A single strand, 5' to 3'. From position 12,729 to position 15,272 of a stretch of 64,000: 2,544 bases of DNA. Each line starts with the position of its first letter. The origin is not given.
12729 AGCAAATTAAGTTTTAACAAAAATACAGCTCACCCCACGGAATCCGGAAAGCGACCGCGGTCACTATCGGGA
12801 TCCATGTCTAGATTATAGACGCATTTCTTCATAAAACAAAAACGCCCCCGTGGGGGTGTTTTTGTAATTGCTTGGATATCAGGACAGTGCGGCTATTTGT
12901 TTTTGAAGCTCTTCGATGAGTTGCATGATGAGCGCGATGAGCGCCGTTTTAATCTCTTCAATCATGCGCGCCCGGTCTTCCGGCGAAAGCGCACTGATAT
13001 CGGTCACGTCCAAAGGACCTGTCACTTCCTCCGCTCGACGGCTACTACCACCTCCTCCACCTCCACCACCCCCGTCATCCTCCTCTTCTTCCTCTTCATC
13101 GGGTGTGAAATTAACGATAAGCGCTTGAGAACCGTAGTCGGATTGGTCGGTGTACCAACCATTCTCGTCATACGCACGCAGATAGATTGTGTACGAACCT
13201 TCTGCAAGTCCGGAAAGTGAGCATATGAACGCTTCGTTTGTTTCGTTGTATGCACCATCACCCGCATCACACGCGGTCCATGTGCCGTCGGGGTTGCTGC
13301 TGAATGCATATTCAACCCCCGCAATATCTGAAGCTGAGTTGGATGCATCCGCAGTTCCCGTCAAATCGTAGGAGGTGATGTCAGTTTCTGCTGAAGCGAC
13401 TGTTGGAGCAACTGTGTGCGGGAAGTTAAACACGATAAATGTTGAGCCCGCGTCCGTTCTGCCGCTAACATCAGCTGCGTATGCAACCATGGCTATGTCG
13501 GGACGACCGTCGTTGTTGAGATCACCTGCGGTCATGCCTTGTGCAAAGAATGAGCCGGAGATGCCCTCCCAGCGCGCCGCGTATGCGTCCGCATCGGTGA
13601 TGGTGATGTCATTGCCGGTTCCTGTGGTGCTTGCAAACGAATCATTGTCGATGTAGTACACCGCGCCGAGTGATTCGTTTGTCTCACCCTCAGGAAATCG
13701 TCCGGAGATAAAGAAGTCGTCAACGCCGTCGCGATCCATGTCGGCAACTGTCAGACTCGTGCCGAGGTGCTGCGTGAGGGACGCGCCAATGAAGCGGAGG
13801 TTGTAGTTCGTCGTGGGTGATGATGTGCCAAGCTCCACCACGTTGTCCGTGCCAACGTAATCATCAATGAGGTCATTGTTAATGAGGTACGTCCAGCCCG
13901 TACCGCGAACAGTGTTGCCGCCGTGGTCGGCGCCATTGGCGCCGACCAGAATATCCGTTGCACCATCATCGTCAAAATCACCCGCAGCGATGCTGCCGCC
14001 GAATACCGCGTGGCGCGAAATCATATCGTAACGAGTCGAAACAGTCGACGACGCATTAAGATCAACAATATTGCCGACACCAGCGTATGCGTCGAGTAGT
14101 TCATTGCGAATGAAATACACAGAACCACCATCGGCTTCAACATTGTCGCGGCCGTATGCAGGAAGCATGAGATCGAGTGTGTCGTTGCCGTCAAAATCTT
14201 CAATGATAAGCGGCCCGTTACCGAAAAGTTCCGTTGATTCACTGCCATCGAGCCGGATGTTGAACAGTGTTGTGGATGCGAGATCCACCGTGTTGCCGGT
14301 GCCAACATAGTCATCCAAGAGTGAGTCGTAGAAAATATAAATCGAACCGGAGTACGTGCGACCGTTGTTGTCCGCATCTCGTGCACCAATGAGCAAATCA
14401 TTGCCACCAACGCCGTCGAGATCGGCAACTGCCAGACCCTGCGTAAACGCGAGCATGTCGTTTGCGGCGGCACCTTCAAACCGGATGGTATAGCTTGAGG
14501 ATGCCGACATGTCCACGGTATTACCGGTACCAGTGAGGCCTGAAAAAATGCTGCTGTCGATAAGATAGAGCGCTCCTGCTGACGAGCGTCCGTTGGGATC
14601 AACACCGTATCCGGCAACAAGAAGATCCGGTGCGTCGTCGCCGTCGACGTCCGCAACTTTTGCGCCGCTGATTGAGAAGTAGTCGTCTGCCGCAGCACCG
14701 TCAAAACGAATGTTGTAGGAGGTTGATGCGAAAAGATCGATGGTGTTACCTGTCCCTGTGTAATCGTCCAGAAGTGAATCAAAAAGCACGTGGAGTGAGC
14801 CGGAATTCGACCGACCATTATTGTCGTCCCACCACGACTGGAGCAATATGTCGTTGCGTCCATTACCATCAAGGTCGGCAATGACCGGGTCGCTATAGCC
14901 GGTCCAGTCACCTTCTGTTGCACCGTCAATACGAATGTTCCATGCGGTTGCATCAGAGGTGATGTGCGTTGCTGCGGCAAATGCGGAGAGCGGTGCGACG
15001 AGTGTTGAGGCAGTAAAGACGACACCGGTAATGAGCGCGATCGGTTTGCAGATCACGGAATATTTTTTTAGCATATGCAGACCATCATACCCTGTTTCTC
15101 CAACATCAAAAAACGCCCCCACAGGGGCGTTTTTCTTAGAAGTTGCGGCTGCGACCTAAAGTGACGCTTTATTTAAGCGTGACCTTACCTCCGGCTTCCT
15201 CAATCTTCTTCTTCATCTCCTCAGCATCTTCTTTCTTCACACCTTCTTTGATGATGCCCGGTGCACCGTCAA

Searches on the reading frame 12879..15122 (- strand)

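Call 6: search_protein_families(library=pfam, proteins=[window:12879-15122:-], max_evalue=0.0001)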
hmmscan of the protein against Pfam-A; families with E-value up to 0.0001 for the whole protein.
window:12879-15122:- (747 aa): 2 families
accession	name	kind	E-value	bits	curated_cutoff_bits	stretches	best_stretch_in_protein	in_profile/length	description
PF01839.29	FG-GAP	-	4.2e-21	74.8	22.1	2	528-562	3-35/37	FG-GAP repeat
PF13517.12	FG-GAP_3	-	1e-05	26.5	26.9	0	520-544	36-60/61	FG-GAP-like repeat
